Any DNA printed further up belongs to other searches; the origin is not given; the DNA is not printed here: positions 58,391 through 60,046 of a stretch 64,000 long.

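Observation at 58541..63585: iorA-iorB-aminotransferase and then a CoA-transferase: a compact aromatic-amino-acid-to-arylacetate cassette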

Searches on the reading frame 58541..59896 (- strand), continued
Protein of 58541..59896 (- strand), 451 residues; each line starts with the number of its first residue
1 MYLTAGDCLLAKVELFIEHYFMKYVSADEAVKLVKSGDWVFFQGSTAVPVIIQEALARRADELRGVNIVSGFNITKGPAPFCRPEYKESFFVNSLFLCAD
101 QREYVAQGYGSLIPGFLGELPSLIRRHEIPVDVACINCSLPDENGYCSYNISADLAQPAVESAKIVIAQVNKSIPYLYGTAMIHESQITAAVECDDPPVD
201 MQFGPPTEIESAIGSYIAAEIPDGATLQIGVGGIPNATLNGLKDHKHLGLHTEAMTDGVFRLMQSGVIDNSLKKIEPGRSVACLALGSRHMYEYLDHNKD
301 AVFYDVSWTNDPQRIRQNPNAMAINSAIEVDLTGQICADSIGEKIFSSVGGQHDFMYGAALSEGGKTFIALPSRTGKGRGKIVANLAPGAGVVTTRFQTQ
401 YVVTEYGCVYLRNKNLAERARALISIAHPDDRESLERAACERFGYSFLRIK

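Call 41: search_solved_structures(query=window:58541-59833:-, max_evalue=1e-80, show_alignments=5)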
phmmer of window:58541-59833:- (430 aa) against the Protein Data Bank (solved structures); distinct sequences matched with E-value up to 1e-80: 5.
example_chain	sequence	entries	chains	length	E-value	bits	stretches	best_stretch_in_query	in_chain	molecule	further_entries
3eh7_A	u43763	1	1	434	1.5e-105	356.5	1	2-423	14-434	4-hydroxybutyrate CoA-transferase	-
9vag_F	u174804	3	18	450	7.1e-105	354.3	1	2-421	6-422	4-hydroxybutyrate coenzyme A transferase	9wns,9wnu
2oas_A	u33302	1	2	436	1.2e-102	347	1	5-427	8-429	4-hydroxybutyrate coenzyme A transferase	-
3gk7_A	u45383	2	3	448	1.1e-101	343.7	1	5-426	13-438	4-Hydroxybutyrate CoA-transferase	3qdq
3d3u_A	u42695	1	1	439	4.6e-91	308.8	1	3-422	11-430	4-hydroxybutyrate CoA-transferase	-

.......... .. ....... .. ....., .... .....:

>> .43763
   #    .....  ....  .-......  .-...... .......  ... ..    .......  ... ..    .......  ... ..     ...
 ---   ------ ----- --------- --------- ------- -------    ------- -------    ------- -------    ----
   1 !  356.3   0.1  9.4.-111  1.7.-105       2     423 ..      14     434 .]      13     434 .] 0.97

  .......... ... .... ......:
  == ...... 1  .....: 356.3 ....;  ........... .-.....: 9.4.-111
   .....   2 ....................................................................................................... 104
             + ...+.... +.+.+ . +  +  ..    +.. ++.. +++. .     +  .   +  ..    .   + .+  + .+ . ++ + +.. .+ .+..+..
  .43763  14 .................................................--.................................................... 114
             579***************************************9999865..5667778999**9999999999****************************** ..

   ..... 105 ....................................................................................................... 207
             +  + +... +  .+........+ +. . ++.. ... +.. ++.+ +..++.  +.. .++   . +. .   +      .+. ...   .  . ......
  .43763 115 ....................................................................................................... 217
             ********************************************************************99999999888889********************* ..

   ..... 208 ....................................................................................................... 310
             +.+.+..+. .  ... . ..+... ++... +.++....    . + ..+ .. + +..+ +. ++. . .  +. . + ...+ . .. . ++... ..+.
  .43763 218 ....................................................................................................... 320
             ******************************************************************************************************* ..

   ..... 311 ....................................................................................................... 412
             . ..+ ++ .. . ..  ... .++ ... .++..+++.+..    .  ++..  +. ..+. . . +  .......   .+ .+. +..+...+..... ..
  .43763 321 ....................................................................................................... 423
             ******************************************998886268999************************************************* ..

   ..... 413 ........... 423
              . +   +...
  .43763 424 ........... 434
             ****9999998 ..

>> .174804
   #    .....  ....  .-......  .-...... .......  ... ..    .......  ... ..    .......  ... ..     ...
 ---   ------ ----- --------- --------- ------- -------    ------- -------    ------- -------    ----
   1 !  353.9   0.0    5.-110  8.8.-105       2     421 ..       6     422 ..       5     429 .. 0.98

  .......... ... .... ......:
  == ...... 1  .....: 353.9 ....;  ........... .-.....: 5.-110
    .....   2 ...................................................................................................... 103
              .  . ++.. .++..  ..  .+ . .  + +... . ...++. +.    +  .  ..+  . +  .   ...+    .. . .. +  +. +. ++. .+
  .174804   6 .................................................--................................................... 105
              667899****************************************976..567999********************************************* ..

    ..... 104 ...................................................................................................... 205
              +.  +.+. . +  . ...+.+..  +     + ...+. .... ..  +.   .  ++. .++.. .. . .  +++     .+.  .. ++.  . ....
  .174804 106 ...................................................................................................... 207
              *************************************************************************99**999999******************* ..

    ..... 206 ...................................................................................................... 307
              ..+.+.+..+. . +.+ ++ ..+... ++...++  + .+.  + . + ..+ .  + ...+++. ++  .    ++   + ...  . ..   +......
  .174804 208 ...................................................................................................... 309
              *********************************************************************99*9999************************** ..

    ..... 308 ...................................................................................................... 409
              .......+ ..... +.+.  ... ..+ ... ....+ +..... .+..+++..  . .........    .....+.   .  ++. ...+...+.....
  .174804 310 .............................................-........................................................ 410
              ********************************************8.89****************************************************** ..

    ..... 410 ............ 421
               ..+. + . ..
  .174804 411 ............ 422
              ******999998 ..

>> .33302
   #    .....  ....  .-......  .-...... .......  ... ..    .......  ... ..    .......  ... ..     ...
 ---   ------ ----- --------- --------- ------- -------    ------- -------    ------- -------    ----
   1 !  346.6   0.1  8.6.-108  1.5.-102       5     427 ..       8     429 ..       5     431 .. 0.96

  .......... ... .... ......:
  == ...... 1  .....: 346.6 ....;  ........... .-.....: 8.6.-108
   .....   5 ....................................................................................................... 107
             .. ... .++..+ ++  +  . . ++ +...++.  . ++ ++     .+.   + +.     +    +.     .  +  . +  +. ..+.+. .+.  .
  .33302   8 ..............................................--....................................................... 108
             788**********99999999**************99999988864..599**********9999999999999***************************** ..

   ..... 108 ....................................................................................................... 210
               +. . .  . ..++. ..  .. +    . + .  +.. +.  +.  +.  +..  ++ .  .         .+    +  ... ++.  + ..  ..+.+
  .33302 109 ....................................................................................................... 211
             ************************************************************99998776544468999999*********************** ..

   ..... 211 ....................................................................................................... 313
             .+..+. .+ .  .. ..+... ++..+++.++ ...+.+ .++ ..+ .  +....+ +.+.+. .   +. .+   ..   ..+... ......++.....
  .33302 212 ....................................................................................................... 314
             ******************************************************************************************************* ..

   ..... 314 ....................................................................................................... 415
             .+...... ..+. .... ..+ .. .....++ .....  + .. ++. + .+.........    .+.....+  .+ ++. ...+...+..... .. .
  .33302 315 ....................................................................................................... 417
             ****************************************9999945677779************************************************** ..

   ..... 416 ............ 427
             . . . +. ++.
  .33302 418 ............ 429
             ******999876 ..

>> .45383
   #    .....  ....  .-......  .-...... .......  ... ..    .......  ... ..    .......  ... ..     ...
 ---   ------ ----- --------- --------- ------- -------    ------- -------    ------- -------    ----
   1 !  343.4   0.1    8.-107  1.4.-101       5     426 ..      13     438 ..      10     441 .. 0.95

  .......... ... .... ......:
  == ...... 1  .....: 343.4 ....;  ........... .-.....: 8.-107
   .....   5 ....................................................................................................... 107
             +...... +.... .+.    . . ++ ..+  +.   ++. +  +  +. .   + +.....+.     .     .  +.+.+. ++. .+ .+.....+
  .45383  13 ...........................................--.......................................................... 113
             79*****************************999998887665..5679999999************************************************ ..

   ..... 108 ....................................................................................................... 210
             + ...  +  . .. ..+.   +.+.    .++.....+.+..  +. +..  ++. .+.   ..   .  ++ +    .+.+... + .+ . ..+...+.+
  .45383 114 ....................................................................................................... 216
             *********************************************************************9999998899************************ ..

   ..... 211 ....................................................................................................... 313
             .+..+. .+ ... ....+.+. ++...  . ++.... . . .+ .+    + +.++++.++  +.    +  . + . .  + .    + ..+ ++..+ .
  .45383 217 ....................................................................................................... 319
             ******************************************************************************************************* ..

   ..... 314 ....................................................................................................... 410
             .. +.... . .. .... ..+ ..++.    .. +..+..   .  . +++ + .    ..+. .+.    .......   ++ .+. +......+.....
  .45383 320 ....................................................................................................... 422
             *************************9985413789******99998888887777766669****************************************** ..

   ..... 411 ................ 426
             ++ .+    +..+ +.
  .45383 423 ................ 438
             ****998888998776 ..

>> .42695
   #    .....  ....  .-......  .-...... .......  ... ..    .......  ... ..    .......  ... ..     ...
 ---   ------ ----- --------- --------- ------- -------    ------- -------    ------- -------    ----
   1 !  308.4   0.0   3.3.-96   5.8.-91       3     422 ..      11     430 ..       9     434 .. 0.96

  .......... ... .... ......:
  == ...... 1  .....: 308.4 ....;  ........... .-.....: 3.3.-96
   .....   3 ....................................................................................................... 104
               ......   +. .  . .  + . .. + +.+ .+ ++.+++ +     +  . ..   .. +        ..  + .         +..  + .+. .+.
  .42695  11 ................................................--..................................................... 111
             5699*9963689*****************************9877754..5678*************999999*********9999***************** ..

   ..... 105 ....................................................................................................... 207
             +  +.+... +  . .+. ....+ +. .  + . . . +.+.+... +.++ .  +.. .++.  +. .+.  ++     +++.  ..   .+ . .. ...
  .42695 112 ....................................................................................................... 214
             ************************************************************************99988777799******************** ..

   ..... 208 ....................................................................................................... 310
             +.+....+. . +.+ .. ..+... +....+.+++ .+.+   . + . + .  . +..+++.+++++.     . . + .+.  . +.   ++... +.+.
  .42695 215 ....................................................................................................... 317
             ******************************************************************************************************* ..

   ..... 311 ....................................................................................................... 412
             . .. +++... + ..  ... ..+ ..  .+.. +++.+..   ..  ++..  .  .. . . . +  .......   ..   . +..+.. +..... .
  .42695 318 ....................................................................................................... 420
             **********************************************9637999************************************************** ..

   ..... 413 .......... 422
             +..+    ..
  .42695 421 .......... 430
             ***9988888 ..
